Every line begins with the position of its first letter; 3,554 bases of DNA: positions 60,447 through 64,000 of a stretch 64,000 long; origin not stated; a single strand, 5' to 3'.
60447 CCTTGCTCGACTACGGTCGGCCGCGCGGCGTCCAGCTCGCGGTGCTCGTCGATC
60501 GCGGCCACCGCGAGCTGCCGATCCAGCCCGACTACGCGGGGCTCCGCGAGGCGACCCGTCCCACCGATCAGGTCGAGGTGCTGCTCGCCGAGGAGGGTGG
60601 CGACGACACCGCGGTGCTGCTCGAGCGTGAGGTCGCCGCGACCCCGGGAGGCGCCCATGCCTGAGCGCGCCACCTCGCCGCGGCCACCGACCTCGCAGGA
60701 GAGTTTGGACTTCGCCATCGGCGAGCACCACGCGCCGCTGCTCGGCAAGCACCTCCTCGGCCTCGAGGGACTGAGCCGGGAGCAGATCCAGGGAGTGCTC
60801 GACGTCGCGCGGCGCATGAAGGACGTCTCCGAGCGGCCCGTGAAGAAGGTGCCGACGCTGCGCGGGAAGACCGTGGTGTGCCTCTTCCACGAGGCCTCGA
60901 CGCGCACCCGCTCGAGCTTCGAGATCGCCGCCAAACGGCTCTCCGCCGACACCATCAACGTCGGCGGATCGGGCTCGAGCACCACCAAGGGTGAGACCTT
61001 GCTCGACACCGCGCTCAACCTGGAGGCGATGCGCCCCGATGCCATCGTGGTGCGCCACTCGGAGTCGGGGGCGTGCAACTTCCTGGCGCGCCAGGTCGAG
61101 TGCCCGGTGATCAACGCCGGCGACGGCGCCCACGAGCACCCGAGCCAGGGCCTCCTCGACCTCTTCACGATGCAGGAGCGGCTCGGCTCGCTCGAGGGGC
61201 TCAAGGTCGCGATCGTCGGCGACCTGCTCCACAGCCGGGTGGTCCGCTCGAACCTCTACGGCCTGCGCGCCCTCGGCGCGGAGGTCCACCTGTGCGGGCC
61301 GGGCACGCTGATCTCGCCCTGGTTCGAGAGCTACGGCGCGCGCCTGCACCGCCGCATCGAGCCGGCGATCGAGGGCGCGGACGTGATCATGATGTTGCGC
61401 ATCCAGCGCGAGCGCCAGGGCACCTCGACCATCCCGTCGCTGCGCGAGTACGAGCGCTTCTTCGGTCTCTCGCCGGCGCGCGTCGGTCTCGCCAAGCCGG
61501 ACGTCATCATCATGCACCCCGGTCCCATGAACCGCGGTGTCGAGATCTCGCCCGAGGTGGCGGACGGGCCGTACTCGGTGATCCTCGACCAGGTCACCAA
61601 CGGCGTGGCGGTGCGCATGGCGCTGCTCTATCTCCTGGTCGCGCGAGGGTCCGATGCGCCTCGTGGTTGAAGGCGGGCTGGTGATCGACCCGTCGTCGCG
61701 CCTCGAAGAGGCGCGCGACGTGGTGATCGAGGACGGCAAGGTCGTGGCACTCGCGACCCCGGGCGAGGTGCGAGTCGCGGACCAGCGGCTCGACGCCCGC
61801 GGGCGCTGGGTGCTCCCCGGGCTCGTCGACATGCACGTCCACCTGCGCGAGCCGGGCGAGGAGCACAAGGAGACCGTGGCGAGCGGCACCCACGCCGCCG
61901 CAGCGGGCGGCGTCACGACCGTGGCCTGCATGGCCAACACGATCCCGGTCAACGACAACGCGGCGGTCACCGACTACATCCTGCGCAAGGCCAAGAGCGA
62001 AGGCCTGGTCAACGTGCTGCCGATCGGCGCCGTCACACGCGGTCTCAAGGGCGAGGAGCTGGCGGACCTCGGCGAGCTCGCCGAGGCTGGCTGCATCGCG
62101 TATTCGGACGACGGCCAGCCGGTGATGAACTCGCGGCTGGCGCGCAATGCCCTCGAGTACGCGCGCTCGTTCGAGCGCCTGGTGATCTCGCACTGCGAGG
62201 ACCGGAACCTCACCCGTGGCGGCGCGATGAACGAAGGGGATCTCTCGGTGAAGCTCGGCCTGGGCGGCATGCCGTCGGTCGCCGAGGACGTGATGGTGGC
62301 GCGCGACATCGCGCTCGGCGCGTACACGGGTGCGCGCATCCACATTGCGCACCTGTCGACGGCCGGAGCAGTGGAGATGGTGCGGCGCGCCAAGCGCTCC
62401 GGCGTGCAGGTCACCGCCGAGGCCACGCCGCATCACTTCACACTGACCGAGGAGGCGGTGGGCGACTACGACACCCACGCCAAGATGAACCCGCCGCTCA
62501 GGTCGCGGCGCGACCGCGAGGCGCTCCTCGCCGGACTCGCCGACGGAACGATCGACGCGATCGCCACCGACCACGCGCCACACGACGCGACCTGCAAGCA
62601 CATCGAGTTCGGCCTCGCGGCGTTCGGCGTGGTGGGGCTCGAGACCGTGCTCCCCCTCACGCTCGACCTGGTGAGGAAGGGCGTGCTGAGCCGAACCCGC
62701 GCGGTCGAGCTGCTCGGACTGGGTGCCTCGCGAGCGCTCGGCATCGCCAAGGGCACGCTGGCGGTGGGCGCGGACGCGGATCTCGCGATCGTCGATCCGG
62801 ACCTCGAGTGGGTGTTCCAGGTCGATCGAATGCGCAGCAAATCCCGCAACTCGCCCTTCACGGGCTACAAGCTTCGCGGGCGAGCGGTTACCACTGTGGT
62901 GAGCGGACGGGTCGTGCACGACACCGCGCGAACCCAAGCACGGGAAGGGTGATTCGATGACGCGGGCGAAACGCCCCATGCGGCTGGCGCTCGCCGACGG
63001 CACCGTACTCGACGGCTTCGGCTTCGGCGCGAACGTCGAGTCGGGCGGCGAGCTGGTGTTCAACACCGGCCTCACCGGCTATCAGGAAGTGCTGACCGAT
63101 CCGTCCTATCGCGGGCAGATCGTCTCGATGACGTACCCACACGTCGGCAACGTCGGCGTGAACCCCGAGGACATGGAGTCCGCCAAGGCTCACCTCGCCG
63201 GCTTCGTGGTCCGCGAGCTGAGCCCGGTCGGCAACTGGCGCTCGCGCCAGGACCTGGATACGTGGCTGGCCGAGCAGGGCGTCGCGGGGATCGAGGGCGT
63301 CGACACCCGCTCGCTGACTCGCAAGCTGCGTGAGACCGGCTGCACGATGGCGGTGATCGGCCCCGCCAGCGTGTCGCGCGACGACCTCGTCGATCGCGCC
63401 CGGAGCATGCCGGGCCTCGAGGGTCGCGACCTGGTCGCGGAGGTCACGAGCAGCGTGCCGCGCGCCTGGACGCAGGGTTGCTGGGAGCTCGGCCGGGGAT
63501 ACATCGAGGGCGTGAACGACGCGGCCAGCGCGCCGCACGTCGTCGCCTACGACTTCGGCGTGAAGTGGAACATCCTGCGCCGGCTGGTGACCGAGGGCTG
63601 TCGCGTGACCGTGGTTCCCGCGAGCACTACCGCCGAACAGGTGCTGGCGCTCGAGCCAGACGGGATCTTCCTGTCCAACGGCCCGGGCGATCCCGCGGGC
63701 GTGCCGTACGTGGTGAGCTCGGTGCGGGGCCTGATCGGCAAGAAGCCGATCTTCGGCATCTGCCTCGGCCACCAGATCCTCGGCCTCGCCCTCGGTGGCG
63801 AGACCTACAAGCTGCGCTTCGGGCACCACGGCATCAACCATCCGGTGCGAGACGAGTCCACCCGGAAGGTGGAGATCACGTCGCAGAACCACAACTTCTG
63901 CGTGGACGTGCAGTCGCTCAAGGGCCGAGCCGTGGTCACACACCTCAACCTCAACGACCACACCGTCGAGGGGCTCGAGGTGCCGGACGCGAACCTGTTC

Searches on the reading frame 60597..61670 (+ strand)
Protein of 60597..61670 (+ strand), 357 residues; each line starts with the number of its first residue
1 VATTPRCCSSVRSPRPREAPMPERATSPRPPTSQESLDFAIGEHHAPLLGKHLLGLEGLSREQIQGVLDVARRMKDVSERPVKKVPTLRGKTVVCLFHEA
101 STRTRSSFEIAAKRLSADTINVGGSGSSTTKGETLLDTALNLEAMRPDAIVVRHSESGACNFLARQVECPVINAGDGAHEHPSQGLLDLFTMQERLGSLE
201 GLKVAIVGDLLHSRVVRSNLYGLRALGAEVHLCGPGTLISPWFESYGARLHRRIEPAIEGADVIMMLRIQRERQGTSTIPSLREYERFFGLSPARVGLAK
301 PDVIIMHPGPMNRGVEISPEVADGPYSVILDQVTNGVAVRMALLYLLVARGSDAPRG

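Call 17: search_protein_families(library=pfam, proteins=[window:60597-61670:+])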
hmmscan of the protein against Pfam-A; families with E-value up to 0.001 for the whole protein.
window:60597-61670:+ (357 aa): 3 families
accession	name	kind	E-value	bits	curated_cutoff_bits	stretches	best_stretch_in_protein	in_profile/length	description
PF02729.26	OTCace_N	-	3.4e-45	154.2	29.9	1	51-194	1-148/148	Aspartate/ornithine carbamoyltransferase, carbamoyl-P binding domain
PF00185.30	OTCace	-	1.6e-27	96.9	29.4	1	200-347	1-157/157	Aspartate/ornithine carbamoyltransferase, Asp/Orn binding domain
PF13579.12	Glyco_trans_4_4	-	0.00043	21.1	29.7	0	214-308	5-79/158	Glycosyl transferase 4-like domain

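Call 40: find_homologous_proteins(query=window:60747-61670:+, max_evalue=1e-30)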
Query window:60747-61670:+ (307 aa): 8000 proteins with E <= 1e-30 among 8000 candidates; the best 120 are listed.
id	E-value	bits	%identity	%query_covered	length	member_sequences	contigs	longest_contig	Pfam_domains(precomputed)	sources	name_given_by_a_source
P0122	5.9e-198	674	100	100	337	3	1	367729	PF00185.31,PF02729.27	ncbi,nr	ncbi:MAG: aspartate carbamoyltransferase catalytic subunit [Deltaproteobacteria bacterium]|nr:aspart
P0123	1.2e-175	601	90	100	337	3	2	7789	PF00185.31,PF02729.27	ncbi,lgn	-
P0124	9.1e-169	578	84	100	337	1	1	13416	PF00185.31,PF02729.27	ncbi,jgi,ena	-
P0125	5.1e-135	467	71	99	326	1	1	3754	PF13579.13,PF00185.31,PF02729.27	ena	-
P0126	2.7e-134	465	71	98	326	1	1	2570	PF13579.13,PF00185.31,PF02729.27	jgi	jgi:aspartate carbamoyltransferase catalytic subunit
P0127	4.0e-134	465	70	99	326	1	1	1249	PF13579.13,PF00185.31,PF02729.27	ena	-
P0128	9.1e-134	463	70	99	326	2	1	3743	PF13579.13,PF00185.31,PF02729.27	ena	-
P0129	1.1e-133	463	70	98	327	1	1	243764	PF13579.13,PF00185.31,PF02729.27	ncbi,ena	-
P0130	4.2e-133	461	70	99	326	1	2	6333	PF13579.13,PF00185.31,PF02729.27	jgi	jgi:aspartate carbamoyltransferase catalytic subunit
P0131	6.3e-133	461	71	98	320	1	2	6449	PF00185.31,PF02729.27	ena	-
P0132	1.3e-131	456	71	98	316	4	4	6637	PF00185.31,PF02729.27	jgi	jgi:aspartate carbamoyltransferase catalytic subunit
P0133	5.9e-130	451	69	99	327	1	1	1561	PF13579.13,PF00185.31,PF02729.27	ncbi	ncbi:MAG: aspartate carbamoyltransferase catalytic subunit [Candidatus Binatia bacterium]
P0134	1.1e-129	450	71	98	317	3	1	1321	PF13579.13,PF00185.31,PF02729.27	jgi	-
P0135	1.3e-129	450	70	98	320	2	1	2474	PF00185.31,PF02729.27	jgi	jgi:aspartate carbamoyltransferase catalytic subunit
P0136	1.4e-129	450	69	98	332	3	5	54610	PF00185.31,PF02729.27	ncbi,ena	-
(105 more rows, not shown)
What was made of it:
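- On KstR operator / KstR regulon: PyrB, on the same contig, has Binatia, delta, Geothermobacteraceae and Thermosulfuriphilus as its nearest named relatives (call 40).
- The host is proteobacteria-like (call 40).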

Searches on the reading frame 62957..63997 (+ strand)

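Call 17: search_protein_families(library=pfam, proteins=[window:62957-63997:+])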
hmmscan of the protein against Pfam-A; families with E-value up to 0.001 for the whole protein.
window:62957-63997:+ (347 aa): 3 families
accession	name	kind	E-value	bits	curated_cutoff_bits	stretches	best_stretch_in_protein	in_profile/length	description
PF00988.28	CPSase_sm_chain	-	6.4e-50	168.6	27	1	10-134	1-126/126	Carbamoyl-phosphate synthase small chain, CPSase domain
PF00117.34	GATase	-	6.7e-39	134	22.8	1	197-341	2-158/190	Glutamine amidotransferase class-I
PF07722.19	Peptidase_C26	-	1.5e-05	25.3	20.5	1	262-314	105-154/219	Peptidase C26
